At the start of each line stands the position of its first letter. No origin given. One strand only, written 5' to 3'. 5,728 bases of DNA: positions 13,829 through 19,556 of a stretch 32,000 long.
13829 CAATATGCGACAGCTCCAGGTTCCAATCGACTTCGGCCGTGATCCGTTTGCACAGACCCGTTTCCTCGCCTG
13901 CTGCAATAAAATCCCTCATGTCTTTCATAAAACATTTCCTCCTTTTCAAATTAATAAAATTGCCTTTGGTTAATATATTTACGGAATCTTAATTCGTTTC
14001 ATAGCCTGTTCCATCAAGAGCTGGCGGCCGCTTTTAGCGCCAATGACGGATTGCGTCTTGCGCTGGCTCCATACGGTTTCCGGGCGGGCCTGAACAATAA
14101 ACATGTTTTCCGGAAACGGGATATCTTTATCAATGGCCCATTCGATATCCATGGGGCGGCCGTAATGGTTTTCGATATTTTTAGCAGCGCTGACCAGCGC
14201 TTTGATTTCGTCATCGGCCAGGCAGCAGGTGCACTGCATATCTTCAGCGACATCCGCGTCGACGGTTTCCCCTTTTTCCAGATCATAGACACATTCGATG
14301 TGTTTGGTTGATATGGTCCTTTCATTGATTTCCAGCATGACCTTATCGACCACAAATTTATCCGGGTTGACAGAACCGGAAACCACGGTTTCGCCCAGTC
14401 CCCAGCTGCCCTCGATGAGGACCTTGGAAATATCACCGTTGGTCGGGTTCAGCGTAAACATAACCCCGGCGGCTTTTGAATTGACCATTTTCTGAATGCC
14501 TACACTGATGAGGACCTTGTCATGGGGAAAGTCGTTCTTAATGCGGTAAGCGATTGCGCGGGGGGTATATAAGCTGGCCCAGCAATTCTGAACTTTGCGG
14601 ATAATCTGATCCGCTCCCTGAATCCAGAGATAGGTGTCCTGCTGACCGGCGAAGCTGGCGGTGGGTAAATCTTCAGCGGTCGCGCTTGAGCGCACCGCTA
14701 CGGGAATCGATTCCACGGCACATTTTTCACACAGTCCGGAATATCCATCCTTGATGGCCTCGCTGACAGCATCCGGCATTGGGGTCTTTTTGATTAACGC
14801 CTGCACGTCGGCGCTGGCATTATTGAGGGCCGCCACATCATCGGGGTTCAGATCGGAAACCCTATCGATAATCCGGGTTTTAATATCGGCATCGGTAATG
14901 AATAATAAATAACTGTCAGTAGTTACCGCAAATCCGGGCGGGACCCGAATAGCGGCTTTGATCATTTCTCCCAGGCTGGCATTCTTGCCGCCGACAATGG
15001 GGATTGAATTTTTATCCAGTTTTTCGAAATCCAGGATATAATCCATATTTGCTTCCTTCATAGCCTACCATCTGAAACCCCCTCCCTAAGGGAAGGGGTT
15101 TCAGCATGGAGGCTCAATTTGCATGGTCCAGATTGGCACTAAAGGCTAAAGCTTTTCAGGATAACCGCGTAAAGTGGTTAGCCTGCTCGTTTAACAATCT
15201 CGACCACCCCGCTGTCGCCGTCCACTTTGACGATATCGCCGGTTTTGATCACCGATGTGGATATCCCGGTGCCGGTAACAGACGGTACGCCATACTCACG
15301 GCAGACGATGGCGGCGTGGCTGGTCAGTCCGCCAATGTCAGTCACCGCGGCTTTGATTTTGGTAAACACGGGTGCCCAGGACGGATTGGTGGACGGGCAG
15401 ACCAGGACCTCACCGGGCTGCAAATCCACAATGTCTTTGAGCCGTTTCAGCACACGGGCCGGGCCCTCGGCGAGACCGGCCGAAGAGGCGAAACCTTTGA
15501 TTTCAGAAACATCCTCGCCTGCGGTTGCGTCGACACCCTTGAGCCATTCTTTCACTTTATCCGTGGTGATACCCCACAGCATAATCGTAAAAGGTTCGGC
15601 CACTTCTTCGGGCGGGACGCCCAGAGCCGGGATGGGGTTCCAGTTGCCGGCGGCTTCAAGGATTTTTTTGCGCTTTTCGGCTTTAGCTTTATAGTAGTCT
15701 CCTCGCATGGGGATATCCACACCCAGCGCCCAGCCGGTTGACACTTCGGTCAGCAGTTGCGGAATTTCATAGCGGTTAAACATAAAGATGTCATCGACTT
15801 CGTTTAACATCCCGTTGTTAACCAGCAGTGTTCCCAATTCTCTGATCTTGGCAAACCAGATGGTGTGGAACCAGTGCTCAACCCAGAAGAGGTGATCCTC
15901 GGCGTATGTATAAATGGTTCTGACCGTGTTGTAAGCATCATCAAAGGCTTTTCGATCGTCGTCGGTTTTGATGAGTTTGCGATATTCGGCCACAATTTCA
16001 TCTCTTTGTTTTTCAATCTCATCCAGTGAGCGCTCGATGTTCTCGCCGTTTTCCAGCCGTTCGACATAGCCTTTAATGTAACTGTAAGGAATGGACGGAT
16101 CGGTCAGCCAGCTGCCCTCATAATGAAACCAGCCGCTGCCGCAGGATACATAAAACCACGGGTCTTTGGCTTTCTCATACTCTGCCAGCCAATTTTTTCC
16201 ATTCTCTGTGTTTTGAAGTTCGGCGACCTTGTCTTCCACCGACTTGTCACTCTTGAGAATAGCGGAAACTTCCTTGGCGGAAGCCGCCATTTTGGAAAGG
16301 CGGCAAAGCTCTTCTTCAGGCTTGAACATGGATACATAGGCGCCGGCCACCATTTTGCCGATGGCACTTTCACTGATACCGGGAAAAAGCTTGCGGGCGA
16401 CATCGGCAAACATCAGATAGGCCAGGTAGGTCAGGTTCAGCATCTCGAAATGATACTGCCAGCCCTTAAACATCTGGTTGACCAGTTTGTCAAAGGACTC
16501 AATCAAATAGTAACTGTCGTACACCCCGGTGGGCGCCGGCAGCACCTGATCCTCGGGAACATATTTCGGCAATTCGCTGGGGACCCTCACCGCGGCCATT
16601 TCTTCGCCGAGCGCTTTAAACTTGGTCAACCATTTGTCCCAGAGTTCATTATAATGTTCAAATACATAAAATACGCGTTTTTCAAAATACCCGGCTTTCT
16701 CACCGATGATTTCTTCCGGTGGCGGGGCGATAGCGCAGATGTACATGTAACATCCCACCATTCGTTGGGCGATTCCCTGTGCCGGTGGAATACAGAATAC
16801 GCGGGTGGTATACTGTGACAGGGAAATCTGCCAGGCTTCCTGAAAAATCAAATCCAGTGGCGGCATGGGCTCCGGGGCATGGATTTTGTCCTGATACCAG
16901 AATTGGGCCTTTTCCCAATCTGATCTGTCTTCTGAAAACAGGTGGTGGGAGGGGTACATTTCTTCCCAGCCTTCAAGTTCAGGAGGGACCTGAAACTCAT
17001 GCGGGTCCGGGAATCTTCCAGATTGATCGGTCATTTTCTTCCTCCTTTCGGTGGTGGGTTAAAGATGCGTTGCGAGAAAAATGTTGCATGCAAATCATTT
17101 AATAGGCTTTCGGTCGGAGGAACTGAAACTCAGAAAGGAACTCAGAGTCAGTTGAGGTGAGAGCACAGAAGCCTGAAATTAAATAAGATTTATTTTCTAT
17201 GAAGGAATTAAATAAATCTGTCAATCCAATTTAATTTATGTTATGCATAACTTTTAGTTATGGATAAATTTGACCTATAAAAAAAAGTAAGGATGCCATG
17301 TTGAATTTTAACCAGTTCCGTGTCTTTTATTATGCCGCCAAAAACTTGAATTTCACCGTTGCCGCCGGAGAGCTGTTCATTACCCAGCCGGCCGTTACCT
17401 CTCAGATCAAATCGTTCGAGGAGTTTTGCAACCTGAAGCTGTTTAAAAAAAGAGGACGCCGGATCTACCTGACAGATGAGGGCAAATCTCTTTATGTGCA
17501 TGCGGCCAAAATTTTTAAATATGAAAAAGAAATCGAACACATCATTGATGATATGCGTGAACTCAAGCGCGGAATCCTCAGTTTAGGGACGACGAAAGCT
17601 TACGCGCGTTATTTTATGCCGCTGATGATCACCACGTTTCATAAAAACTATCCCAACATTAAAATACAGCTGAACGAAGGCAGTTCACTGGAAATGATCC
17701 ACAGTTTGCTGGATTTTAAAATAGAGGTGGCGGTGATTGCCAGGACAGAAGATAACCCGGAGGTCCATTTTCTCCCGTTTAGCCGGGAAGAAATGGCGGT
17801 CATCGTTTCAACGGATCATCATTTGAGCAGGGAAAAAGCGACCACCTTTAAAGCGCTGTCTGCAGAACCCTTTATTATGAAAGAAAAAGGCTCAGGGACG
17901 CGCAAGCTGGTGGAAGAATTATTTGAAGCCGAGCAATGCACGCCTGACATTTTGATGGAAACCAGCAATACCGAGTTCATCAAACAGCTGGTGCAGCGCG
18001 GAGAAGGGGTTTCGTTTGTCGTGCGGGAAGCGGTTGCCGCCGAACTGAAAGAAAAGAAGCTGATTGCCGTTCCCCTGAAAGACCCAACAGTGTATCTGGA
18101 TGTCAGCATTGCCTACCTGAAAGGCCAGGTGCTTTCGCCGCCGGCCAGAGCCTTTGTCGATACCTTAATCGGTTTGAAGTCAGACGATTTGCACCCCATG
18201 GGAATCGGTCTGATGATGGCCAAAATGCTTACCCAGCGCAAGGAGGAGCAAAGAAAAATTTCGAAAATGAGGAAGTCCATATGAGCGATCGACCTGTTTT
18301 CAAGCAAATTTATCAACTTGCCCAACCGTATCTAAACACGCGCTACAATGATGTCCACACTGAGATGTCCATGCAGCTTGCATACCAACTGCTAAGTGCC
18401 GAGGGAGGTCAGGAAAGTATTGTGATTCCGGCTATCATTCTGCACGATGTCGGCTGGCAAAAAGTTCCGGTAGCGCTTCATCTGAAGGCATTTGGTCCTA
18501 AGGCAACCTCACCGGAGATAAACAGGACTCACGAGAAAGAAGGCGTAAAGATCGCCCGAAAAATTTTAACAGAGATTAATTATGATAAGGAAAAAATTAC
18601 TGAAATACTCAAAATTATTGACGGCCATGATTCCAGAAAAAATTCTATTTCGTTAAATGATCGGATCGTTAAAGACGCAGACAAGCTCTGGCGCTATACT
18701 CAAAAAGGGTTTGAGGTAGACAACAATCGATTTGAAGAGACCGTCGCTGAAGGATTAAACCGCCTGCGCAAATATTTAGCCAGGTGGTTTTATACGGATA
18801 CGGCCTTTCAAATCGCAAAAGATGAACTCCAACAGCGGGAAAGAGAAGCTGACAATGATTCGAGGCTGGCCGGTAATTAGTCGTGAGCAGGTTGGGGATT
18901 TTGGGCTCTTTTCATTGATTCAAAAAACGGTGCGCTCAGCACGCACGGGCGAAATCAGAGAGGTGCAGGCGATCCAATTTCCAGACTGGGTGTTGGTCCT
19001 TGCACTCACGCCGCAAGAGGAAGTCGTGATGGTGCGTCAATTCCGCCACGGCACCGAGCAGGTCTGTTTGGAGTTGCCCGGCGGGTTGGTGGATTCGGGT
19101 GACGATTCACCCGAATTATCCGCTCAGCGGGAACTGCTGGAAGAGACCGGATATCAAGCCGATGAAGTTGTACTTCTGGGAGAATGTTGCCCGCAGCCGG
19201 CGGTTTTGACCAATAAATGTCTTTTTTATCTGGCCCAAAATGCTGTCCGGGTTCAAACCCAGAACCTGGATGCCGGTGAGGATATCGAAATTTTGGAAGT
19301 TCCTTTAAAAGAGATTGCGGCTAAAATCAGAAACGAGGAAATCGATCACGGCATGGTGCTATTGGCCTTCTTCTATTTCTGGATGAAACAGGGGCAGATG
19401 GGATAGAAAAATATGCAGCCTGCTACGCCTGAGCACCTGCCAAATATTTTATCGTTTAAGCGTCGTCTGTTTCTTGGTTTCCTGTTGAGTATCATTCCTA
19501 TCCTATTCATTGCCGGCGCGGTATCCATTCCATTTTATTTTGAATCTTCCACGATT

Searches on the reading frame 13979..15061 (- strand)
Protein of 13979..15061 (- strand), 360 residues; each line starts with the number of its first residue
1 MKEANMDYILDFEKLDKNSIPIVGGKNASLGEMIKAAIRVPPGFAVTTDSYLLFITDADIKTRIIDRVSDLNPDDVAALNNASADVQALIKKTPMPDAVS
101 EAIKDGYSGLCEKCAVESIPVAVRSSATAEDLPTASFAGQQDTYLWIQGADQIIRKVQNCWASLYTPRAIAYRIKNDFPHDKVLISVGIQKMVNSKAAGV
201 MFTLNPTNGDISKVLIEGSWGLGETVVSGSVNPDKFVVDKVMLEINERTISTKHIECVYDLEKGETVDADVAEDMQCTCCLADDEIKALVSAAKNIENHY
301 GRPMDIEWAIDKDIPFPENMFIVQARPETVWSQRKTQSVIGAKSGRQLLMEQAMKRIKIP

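Call 4: search_protein_families(library=pfam, proteins=[window:13979-15061:-])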
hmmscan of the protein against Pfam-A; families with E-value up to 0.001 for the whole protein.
window:13979-15061:- (360 aa): 1 family
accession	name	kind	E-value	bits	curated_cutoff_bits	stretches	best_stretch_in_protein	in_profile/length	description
PF01326.24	PPDK_N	-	1.1e-119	400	27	1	21-340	2-321/328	Pyruvate phosphate dikinase, AMP/ATP-binding domain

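Call 5: search_protein_families(library=ncbifam, proteins=[window:13979-15061:-], max_evalue=0.00001)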
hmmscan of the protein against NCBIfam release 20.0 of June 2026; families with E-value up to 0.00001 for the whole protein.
window:13979-15061:- (360 aa): 16 families
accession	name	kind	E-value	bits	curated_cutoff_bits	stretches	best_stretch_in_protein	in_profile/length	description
NF005057.0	PRK06464.1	equivalog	2.4e-127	426.1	598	1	5-337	3-344/798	phosphoenolpyruvate synthase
TIGR01418.1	PEP_synth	equivalog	1.6e-122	410.4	739.75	1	9-340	2-341/784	pyruvate, water dikinase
NF004878.0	PRK06241.1-3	subfamily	7.8e-94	315.4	945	1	7-329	3-312/891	phosphoenolpyruvate synthase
NF004877.0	PRK06241.1-2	subfamily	6.7e-93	312.5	866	1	7-355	3-343/869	phosphoenolpyruvate synthase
NF041857.1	RIF_Ptrans_rph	equivalog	5.7e-88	296.3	999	1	8-356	2-343/864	rifamycin-inactivating phosphotransferase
NF004879.0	PRK06241.1-4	equivalog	4.2e-81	273.3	976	1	7-355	3-343/868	phosphoenolpyruvate synthase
NF052631.1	prodigiosin_PigC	equivalog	1.2e-73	248.4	1300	1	17-349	10-318/883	prodigiosin ligase PigC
NF000283.1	RPH_KJ151292.1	equivalog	1.6e-69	235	1700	1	9-356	6-345/865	rifamycin-inactivating phosphotransferase Rph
NF004881.0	PRK06241.2-2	equivalog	3.2e-66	224.2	883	1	22-335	18-317/898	phosphoenolpyruvate synthase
NF052632.1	undecylprod_RedH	equivalog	1.5e-63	215.1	1350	1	12-336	6-301/880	undecylprodigiosin ligase RedH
NF004880.0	PRK06241.2-1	equivalog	3.3e-59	200.6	972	2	6-239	1-224/837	phosphoenolpyruvate synthase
NF004883.0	PRK06241.2-4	equivalog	6.2e-50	170.2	1063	1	5-330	14-329/928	phosphoenolpyruvate synthase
NF004882.0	PRK06241.2-3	equivalog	8.3e-22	77.1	850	1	22-334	11-282/827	phosphoenolpyruvate synthase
TIGR01828.1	pyru_phos_dikin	equivalog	2.5e-16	58.8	843.45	1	8-69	3-65/865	pyruvate, phosphate dikinase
NF004531.0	PRK05878.1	equivalog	8.4e-12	44.5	456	0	151-235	163-251/534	pyruvate, phosphate dikinase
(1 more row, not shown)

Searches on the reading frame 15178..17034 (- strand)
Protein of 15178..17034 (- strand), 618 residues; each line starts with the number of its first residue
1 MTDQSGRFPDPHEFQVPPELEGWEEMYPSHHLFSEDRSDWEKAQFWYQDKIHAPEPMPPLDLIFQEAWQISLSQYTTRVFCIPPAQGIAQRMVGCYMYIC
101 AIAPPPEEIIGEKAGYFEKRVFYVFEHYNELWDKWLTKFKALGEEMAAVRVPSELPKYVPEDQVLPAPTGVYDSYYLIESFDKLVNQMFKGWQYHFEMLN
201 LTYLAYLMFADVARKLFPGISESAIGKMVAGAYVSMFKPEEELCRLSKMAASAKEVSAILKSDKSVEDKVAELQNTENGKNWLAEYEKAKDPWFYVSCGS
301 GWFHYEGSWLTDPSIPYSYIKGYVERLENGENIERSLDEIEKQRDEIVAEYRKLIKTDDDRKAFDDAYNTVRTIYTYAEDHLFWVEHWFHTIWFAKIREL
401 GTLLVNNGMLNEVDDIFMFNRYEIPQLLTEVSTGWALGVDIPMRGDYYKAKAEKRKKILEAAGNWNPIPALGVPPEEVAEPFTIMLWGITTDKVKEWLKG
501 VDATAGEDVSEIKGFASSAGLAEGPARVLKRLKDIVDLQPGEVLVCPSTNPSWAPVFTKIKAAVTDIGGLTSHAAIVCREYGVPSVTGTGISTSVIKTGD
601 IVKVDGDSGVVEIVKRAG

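Call 4: search_protein_families(library=pfam, proteins=[window:15178-17034:-])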
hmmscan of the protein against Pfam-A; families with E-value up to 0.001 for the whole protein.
window:15178-17034:- (618 aa): 1 family
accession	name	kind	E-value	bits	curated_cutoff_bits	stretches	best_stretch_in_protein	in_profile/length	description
PF00391.29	PEP-utilizers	-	7.6e-24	83.6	23.1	1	539-609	2-72/72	PEP-utilising enzyme, mobile domain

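Call 5: search_protein_families(library=ncbifam, proteins=[window:15178-17034:-], max_evalue=0.00001)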
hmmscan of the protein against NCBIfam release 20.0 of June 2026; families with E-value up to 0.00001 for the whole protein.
window:15178-17034:- (618 aa): 25 families
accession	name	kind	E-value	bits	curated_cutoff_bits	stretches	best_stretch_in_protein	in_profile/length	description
NF006153.0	PRK08296.1-5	subfamily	2.4e-260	865.1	578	1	7-616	4-608/608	hypothetical protein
NF006152.0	PRK08296.1-4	equivalog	3.3e-183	610.4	723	1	7-614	2-608/609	hypothetical protein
NF006151.0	PRK08296.1-3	equivalog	1.9e-181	604.7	693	1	7-614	6-603/604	hypothetical protein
NF006150.0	PRK08296.1-2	subfamily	1.5e-171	571.9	650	1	7-615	5-606/633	hypothetical protein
NF006149.0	PRK08296.1-1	equivalog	1.2e-31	109.7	730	1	35-614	7-567/568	hypothetical protein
NF052632.1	undecylprod_RedH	equivalog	3.9e-31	107.8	1350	1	502-615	765-879/880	undecylprodigiosin ligase RedH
NF004878.0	PRK06241.1-3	subfamily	9.5e-30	103.4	945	1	497-615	773-890/891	phosphoenolpyruvate synthase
NF004877.0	PRK06241.1-2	subfamily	1.1e-29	103.4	866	1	511-614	766-868/869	phosphoenolpyruvate synthase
NF005057.0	PRK06464.1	equivalog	4.8e-29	101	598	1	510-611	356-460/798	phosphoenolpyruvate synthase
NF041857.1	RIF_Ptrans_rph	equivalog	9.4e-29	100.3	999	1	512-613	763-863/864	rifamycin-inactivating phosphotransferase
NF052631.1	prodigiosin_PigC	equivalog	2.3e-28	98.6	1300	1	505-613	772-881/883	prodigiosin ligase PigC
NF004879.0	PRK06241.1-4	equivalog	7.3e-27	93.9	976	1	511-614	766-868/868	phosphoenolpyruvate synthase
TIGR01418.1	PEP_synth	equivalog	9.2e-27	93.7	739.75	1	511-612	353-454/784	pyruvate, water dikinase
NF004880.0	PRK06241.2-1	equivalog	3.4e-25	88.1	972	1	512-613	736-836/837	phosphoenolpyruvate synthase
NF004881.0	PRK06241.2-2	equivalog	8.2e-25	87.2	883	1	494-616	773-892/898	phosphoenolpyruvate synthase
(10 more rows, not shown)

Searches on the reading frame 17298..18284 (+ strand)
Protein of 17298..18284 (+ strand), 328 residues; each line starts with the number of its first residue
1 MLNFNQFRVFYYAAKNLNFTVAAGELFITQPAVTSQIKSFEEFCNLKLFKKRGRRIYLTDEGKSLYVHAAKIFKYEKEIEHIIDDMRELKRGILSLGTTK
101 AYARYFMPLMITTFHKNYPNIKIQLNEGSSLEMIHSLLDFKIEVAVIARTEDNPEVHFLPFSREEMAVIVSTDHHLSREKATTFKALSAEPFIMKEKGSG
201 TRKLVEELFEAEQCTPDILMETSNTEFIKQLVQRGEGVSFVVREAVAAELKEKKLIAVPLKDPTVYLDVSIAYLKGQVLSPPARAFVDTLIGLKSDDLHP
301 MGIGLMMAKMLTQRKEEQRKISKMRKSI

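Call 40: search_protein_families(library=pfam, proteins=[window:17298-18284:+])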
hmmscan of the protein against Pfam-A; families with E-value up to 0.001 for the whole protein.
window:17298-18284:+ (328 aa): 5 families
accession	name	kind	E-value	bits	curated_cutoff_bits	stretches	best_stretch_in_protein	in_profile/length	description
PF03466.25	LysR_substrate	-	2.4e-50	171.2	28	1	89-290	3-204/209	LysR substrate binding domain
PF00126.33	HTH_1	-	2.6e-15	56.6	26.6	1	4-63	1-60/60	Bacterial regulatory helix-turn-helix protein, lysR family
PF13531.11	SBP_bac_11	-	0.00036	20.8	25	0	206-292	121-214/227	Bacterial extracellular solute-binding protein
PF12849.12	PBP_like_2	-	0.00042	20.6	27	1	92-243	10-185/267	PBP superfamily domain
PF12727.12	PBP_like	-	0.00089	18.9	27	0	142-236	47-144/193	PBP superfamily domain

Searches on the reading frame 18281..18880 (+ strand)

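Call 40: search_protein_families(library=pfam, proteins=[window:18281-18880:+])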
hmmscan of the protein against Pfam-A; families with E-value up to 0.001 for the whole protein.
window:18281-18880:+ (199 aa): 1 family
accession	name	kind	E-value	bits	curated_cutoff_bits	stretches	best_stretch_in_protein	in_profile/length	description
PF01966.28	HD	-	2.4e-11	44.4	22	1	26-136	4-113/116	HD domain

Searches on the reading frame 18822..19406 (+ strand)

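Call 40: search_protein_families(library=pfam, proteins=[window:18822-19406:+])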
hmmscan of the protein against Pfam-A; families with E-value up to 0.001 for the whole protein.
window:18822-19406:+ (194 aa): 1 family
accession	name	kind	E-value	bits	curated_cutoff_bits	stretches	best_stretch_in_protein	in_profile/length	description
PF00293.34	NUDIX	-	4.7e-15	56.2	21.1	1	57-169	6-121/134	NUDIX domain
